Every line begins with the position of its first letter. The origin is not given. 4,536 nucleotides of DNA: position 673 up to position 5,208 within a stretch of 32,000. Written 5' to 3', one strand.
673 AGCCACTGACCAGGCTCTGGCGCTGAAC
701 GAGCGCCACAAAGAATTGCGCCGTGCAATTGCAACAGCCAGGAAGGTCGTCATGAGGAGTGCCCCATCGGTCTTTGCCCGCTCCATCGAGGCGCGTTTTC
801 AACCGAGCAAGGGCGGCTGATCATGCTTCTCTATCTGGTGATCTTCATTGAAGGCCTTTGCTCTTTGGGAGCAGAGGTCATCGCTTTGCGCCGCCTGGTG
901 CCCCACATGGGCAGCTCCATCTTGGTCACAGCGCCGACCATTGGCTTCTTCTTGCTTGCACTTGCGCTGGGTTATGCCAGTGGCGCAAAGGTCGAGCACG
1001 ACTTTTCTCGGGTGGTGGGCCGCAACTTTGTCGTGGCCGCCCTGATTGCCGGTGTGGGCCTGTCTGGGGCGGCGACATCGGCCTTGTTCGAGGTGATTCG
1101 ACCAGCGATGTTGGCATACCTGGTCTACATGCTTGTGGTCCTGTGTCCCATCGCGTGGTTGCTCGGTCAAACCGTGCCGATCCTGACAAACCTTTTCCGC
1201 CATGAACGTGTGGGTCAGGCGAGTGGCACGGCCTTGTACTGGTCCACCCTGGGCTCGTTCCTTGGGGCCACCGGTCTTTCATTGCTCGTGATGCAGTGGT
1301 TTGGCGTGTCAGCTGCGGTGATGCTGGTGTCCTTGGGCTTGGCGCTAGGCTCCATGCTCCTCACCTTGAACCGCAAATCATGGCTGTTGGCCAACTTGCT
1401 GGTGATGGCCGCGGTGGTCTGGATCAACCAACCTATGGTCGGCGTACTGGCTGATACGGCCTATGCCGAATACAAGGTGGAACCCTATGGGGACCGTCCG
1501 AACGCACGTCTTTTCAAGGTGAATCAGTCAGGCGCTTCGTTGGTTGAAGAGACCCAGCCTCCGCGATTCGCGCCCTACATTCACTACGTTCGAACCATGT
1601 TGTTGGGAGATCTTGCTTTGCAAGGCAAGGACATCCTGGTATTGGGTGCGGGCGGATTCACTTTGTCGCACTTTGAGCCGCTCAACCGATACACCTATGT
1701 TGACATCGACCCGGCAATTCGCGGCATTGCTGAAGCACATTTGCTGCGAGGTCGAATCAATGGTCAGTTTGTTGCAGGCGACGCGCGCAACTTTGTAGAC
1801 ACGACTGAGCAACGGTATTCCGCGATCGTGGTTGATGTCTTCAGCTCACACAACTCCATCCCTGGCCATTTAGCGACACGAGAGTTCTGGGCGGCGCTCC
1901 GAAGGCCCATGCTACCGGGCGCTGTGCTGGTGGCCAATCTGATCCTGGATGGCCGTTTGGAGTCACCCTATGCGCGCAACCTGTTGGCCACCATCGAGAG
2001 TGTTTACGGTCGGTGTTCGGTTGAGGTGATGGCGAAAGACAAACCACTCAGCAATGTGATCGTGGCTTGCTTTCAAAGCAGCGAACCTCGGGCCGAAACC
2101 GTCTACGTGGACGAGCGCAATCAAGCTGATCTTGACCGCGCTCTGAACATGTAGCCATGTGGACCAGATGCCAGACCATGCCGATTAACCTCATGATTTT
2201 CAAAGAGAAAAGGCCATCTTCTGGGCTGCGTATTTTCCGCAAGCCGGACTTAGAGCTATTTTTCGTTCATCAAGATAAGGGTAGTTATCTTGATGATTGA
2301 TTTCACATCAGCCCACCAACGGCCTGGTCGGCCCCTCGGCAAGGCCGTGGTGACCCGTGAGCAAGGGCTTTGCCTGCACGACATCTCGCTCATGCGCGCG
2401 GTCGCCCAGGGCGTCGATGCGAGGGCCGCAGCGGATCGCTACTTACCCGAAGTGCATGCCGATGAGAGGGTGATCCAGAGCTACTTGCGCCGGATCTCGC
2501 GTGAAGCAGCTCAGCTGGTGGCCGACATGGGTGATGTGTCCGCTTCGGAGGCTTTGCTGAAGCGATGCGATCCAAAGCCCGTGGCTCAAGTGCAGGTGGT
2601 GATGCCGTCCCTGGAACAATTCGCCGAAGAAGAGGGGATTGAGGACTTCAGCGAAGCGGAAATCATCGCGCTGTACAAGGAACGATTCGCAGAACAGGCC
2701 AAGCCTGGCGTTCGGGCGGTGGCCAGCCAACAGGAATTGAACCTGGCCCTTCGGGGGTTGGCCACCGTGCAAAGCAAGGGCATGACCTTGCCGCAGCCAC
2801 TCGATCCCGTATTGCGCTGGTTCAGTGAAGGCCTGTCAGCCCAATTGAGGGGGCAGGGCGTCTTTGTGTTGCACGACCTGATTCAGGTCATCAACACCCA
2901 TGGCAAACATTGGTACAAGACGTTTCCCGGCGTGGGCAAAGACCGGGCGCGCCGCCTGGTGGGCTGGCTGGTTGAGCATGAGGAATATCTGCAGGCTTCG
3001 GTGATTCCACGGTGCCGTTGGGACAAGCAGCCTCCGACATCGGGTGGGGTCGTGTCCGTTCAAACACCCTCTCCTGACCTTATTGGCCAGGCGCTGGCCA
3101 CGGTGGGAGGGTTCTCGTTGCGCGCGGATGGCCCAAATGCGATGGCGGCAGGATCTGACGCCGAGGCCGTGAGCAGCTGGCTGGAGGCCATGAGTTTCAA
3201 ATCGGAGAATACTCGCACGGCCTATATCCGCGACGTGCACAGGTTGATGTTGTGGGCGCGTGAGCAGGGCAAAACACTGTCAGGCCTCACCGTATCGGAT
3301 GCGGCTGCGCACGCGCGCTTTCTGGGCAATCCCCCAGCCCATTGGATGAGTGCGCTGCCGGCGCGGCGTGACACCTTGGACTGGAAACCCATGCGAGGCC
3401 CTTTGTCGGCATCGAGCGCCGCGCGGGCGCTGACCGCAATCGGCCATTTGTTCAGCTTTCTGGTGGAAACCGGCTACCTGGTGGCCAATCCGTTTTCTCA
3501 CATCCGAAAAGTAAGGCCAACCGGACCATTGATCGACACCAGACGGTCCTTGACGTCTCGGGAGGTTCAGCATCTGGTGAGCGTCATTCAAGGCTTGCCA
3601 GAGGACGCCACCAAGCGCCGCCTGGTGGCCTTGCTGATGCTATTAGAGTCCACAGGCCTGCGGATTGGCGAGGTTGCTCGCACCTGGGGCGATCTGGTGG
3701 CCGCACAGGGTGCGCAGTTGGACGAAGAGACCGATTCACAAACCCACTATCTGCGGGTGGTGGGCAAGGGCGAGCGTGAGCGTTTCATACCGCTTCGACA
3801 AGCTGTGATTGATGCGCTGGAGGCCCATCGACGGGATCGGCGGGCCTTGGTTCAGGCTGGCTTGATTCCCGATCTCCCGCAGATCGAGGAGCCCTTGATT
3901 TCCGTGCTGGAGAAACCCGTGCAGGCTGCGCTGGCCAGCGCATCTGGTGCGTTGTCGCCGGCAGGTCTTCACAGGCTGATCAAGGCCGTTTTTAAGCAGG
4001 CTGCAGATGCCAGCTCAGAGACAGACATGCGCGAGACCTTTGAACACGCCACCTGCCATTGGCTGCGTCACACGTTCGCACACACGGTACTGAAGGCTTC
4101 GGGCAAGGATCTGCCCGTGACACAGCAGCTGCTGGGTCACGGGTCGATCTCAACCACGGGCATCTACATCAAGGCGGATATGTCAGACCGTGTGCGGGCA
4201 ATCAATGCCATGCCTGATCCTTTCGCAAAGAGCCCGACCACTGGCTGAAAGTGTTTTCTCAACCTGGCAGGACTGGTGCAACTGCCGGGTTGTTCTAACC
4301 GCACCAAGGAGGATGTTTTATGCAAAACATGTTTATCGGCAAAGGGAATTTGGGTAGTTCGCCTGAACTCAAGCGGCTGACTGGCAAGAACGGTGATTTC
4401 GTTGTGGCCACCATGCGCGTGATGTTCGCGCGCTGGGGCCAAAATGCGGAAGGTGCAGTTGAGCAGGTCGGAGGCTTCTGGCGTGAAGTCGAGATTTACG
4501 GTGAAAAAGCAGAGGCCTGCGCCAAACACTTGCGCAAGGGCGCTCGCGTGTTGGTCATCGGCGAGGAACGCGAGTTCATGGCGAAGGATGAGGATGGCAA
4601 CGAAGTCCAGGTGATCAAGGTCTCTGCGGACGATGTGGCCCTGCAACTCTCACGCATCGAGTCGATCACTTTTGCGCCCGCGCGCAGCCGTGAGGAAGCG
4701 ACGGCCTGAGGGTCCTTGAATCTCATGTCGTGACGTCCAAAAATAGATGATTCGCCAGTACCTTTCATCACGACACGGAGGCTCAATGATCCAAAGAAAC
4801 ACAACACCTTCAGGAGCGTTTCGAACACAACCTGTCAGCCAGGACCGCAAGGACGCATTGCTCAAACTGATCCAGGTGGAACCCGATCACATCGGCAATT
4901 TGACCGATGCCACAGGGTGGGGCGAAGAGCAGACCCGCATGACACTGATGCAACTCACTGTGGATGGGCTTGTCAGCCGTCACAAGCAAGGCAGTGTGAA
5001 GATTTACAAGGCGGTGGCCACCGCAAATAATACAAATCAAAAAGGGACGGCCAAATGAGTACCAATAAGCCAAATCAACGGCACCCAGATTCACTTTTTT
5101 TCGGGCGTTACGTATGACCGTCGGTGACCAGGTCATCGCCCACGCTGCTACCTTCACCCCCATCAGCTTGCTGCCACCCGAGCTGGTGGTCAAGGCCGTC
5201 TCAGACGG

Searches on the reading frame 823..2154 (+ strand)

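Call 7: search_protein_families(library=pfam, proteins=[window:823-2154:+], max_evalue=0.001)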
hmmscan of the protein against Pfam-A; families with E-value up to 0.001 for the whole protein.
window:823-2154:+ (443 aa): 0 families

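Call 13: search_protein_families(library=ncbifam, proteins=[window:823-2154:+], max_evalue=0.001)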
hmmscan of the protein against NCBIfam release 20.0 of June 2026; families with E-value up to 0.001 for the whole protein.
window:823-2154:+ (443 aa): 4 families
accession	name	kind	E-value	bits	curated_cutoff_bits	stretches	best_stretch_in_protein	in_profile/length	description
NF037959.1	MFS_SpdSyn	subfamily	2.8e-24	85.7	40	1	14-413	4-425/480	fused MFS/spermidine synthase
NF002956.0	PRK03612.1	equivalog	6.1e-13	48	472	2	2-203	21-219/522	polyamine aminopropyltransferase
NF003380.0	PRK04457.1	equivalog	1.8e-11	43.6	304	1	255-433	56-234/265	polyamine aminopropyltransferase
NF002010.0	PRK00811.1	equivalog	0.00011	21.6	260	1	269-397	80-216/287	polyamine aminopropyltransferase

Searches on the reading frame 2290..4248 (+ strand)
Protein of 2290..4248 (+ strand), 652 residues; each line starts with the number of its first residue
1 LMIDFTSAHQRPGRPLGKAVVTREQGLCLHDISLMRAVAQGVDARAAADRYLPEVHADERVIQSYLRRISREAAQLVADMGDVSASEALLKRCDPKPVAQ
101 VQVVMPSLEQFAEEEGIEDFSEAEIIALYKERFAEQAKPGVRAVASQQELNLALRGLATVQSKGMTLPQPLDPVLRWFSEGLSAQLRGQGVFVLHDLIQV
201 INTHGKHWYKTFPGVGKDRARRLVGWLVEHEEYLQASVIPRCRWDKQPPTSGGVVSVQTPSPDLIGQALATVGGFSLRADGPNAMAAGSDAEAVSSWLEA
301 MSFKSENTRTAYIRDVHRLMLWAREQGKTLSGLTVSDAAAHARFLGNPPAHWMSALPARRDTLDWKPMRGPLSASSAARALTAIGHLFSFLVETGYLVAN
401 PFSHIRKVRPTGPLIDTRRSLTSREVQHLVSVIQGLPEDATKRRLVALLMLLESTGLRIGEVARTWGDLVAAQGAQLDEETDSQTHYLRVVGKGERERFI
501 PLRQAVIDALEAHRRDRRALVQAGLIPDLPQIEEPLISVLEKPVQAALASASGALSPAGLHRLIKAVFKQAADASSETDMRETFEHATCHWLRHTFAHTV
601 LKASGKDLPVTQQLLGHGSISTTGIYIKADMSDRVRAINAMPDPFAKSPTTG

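Call 7: search_protein_families(library=pfam, proteins=[window:2290-4248:+], max_evalue=0.001)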
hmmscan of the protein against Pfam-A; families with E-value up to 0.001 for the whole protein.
window:2290-4248:+ (652 aa): 3 families
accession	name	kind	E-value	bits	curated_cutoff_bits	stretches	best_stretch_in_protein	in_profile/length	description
PF12482.14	DUF3701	-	1.7e-18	67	26.9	1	164-237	6-79/93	Phage integrase protein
PF00589.27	Phage_integrase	-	1.3e-15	58.1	27.1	1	420-631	2-170/172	Phage integrase family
PF02899.23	Phage_int_SAM_1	-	5.8e-05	23.7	22.3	0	305-393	15-81/83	Phage integrase, N-terminal SAM-like domain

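Call 13: search_protein_families(library=ncbifam, proteins=[window:2290-4248:+], max_evalue=0.001)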
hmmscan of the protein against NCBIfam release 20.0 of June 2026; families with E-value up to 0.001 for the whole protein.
window:2290-4248:+ (652 aa): 8 families
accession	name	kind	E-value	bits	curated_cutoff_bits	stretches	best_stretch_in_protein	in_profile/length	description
NF001399.0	PRK00283.1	subfamily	2.7e-33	115.5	279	1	290-629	5-283/300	tyrosine recombinase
TIGR02224.1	recomb_XerC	equivalog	1.5e-32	113.2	335.15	1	297-633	6-281/295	tyrosine recombinase XerC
TIGR02225.1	recomb_XerD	equivalog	1.3e-29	103.5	329.6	2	303-520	12-190/290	site-specific tyrosine recombinase XerD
NF040815.2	recomb_XerA_Arch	equivalog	1.4e-20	74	220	1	305-634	13-259/263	site-specific tyrosine recombinase/integron integrase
TIGR02249.1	integrase_gron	subfamily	8.4e-13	48.3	265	1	562-627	236-298/315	integron integrase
NF002331.0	PRK01287.1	subfamily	1.9e-11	43.6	371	2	586-632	270-315/365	site-specific tyrosine recombinase XerC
NF003462.0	PRK05084.1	equivalog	3.1e-10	39.3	267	1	586-641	302-356/360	tyrosine recombinase XerS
NF011946.0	PRK15417.1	equivalog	1e-06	28.2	435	1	583-628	270-314/337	integron integrase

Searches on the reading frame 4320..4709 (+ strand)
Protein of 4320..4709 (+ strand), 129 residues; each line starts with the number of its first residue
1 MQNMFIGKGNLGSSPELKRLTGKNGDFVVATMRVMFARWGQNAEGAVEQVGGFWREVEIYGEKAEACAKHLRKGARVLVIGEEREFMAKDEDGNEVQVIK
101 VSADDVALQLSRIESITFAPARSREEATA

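Call 7: search_protein_families(library=pfam, proteins=[window:4320-4709:+], max_evalue=0.001)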
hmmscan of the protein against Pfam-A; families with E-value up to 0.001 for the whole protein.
window:4320-4709:+ (129 aa): 1 family
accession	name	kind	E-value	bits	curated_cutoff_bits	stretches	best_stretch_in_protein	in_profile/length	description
PF00436.31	SSB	-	9.6e-11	42.1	26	1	6-107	5-102/104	Single-strand binding protein family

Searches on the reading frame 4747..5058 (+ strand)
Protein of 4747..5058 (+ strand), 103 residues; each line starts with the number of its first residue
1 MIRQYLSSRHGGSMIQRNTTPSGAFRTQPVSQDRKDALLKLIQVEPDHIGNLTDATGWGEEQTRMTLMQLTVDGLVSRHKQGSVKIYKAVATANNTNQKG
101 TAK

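Call 7: search_protein_families(library=pfam, proteins=[window:4747-5058:+], max_evalue=0.001)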
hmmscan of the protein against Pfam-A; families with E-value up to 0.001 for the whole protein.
window:4747-5058:+ (103 aa): 1 family
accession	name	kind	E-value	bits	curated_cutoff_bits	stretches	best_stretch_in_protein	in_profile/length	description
PF17782.7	DprA_WH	-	0.00074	20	22.9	1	28-80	7-59/61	DprA winged helix domain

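Call 91: search_protein_families(library=padloc, proteins=[window:4747-5058:+], max_evalue=0.001)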
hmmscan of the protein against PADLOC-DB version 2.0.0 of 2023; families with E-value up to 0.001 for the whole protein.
window:4747-5058:+ (103 aa): 0 families
